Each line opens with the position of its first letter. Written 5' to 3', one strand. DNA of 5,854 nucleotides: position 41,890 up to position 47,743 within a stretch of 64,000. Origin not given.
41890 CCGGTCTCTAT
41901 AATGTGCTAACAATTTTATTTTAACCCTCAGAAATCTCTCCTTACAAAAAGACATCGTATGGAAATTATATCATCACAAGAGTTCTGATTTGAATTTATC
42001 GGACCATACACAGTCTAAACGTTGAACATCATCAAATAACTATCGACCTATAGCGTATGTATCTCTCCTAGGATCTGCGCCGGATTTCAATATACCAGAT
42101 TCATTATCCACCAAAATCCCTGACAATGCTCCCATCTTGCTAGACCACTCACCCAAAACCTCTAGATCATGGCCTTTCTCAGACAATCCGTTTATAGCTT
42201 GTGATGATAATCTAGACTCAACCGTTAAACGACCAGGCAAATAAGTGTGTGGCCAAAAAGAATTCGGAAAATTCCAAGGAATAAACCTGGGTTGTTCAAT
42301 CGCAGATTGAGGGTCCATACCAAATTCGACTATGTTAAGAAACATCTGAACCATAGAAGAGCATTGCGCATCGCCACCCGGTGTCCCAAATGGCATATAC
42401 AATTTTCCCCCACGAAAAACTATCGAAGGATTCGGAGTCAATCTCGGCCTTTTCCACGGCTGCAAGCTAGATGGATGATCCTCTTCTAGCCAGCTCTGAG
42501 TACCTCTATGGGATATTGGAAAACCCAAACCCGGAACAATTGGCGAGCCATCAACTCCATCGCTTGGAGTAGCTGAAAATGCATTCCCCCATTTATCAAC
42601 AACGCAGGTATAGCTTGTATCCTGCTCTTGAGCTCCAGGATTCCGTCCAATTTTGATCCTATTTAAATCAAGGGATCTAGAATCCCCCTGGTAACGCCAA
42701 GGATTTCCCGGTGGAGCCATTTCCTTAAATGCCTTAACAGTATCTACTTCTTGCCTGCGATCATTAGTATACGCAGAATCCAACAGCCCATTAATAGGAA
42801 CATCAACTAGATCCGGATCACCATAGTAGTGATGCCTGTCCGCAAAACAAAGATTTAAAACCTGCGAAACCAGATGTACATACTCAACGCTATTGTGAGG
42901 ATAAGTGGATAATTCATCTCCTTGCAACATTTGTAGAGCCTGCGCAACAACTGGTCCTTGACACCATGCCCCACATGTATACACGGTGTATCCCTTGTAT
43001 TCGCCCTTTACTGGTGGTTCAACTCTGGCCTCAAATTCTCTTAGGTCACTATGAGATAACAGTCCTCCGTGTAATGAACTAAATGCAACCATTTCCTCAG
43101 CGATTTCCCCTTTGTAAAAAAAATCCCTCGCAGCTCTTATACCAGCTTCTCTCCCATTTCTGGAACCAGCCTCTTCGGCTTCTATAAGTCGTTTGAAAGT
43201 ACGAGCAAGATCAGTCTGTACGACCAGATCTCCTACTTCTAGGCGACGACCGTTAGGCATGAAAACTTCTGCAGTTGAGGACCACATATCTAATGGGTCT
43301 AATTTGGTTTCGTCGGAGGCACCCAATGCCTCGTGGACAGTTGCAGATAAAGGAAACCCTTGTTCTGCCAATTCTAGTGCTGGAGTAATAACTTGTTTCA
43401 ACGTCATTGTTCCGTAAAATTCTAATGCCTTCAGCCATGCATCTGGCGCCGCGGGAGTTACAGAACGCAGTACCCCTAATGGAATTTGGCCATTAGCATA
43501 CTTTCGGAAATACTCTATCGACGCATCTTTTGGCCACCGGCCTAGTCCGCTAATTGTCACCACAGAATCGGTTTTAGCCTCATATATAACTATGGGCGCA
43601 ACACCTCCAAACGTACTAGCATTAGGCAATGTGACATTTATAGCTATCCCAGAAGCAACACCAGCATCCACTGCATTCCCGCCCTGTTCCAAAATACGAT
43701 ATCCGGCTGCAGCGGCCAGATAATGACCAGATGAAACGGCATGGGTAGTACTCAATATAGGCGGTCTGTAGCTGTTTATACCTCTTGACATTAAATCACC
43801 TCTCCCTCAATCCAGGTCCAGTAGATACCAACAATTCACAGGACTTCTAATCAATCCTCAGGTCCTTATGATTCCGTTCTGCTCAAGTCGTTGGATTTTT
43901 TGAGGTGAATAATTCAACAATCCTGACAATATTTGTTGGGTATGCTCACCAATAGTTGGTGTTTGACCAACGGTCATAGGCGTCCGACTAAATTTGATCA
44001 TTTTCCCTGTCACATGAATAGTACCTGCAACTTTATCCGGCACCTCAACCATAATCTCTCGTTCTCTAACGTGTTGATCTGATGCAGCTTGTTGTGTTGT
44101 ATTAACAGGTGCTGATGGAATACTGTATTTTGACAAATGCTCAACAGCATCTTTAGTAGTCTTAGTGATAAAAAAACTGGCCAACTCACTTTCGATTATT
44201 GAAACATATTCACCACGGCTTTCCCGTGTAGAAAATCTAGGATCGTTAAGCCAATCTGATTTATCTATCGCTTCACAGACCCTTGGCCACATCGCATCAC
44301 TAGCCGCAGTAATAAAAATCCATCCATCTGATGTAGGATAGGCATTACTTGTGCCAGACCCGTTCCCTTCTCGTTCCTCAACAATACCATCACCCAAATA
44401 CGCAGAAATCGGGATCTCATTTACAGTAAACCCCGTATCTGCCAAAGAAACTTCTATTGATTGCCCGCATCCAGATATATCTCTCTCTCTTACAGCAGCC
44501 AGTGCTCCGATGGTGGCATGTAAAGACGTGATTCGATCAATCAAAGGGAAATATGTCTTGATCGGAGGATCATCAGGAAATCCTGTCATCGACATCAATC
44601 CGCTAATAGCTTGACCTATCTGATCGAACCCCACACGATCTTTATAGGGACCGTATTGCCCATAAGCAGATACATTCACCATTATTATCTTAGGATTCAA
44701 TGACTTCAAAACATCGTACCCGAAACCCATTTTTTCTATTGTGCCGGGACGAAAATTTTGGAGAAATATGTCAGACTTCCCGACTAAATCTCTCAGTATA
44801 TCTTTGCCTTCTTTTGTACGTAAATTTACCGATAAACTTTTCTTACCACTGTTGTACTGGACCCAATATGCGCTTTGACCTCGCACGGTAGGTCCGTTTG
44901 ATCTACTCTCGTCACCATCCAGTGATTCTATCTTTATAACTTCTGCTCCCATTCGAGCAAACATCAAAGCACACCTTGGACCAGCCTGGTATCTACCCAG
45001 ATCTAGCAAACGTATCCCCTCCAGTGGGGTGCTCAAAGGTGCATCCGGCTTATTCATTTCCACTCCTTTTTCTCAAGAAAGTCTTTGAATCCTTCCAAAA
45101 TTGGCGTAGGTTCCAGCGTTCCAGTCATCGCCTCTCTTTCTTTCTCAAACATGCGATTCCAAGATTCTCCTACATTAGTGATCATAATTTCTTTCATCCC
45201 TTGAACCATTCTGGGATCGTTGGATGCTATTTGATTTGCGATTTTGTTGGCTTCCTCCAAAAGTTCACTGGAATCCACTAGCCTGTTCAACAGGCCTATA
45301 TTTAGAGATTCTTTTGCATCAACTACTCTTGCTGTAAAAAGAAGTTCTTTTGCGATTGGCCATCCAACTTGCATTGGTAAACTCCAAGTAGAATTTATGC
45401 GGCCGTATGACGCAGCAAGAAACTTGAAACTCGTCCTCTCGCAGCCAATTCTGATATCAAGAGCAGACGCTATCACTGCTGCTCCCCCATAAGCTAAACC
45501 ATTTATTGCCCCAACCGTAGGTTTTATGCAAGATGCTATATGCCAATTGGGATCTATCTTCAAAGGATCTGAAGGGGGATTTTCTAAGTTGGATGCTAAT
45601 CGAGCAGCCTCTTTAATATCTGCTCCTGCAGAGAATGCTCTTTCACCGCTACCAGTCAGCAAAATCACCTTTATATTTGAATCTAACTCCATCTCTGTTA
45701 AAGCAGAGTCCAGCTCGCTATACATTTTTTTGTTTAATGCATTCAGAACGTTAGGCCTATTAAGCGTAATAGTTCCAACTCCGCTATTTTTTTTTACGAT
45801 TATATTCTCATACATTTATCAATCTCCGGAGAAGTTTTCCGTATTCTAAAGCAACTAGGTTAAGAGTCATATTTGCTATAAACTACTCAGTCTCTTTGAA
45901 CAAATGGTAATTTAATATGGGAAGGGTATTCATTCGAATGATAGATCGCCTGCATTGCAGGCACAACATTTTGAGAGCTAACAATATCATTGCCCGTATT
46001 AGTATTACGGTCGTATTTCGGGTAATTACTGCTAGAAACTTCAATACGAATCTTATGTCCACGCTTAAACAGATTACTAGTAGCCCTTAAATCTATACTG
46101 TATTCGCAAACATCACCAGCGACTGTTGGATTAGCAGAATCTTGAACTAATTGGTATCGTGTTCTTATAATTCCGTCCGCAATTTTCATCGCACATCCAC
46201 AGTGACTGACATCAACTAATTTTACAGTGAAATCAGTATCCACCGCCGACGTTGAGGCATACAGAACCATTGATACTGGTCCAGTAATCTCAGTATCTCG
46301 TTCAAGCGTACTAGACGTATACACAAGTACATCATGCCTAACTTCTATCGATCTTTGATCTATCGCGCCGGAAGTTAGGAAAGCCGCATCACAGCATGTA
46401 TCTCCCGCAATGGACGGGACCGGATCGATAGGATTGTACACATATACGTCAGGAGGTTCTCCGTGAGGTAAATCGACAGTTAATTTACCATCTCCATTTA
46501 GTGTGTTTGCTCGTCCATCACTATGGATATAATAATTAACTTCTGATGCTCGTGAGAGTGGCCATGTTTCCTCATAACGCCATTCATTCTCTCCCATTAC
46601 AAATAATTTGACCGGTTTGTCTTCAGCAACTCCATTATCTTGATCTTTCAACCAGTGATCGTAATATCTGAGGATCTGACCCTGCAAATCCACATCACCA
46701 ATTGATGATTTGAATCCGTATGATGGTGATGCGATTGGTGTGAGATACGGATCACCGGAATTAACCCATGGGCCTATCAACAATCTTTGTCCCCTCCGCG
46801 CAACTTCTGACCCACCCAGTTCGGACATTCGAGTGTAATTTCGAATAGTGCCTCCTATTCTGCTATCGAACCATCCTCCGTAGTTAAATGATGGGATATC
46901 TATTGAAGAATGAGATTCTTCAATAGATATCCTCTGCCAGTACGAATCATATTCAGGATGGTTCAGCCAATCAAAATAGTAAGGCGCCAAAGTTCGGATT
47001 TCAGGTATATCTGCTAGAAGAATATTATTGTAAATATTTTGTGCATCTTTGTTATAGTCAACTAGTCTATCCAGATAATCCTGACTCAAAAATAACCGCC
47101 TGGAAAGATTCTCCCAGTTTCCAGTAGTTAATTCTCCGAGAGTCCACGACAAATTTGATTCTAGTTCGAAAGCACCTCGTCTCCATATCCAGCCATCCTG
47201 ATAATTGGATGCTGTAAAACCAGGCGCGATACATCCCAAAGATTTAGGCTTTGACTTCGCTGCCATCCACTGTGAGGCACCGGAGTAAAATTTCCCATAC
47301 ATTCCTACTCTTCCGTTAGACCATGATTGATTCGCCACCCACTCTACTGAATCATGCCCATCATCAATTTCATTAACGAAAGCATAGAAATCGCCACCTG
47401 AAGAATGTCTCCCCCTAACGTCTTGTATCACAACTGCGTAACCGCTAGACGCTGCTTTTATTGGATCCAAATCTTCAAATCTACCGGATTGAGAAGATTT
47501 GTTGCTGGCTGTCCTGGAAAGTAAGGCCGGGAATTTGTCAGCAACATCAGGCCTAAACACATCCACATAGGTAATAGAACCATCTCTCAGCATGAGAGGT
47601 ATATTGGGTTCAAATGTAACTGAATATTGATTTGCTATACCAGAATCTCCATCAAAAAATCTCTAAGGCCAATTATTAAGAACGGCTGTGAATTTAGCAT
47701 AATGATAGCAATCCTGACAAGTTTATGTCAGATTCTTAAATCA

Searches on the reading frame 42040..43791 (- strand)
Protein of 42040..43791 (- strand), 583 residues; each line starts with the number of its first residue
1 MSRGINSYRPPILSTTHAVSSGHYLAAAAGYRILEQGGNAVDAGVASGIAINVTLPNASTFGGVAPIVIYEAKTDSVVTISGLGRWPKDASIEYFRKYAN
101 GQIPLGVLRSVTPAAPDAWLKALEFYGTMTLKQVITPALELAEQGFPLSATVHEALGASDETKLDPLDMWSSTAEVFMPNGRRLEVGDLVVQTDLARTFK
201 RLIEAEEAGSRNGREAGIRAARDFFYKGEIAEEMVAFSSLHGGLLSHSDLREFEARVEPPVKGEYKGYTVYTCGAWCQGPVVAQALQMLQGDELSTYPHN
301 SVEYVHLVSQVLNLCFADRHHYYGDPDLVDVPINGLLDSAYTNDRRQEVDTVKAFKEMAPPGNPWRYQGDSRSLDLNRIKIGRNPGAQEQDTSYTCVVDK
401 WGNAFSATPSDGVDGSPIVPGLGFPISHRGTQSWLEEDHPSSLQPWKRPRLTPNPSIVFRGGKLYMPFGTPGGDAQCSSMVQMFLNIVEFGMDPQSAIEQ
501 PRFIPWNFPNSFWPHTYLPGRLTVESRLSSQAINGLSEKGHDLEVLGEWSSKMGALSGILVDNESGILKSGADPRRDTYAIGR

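Call 20: search_protein_families(library=ncbifam, proteins=[window:42040-43791:-], max_evalue=1e-10)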
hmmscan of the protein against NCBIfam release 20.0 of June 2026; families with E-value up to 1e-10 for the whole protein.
window:42040-43791:- (583 aa): 2 families
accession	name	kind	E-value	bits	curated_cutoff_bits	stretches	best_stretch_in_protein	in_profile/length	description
TIGR00066.1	g_glut_trans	equivalog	1.5e-88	297.6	357.85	1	19-575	3-518/518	gamma-glutamyltransferase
NF007187.0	PRK09615.1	equivalog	5e-59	200.1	990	2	11-355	44-374/581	gamma-glutamyltransferase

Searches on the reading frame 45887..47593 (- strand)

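Call 20: search_protein_families(library=ncbifam, proteins=[window:45887-47593:-], max_evalue=1e-10)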
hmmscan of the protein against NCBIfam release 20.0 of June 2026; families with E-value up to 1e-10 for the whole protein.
window:45887-47593:- (568 aa): 2 families
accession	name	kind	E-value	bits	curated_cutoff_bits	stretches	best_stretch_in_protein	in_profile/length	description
TIGR00976.1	CocE_NonD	subfamily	9.7e-128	427.6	66.3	1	3-566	4-549/550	CocE/NonD family hydrolase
NF003780.0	PRK05371.1-1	subfamily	2.8e-13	49.2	642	0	307-529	363-562/594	Xaa-Pro dipeptidyl-peptidase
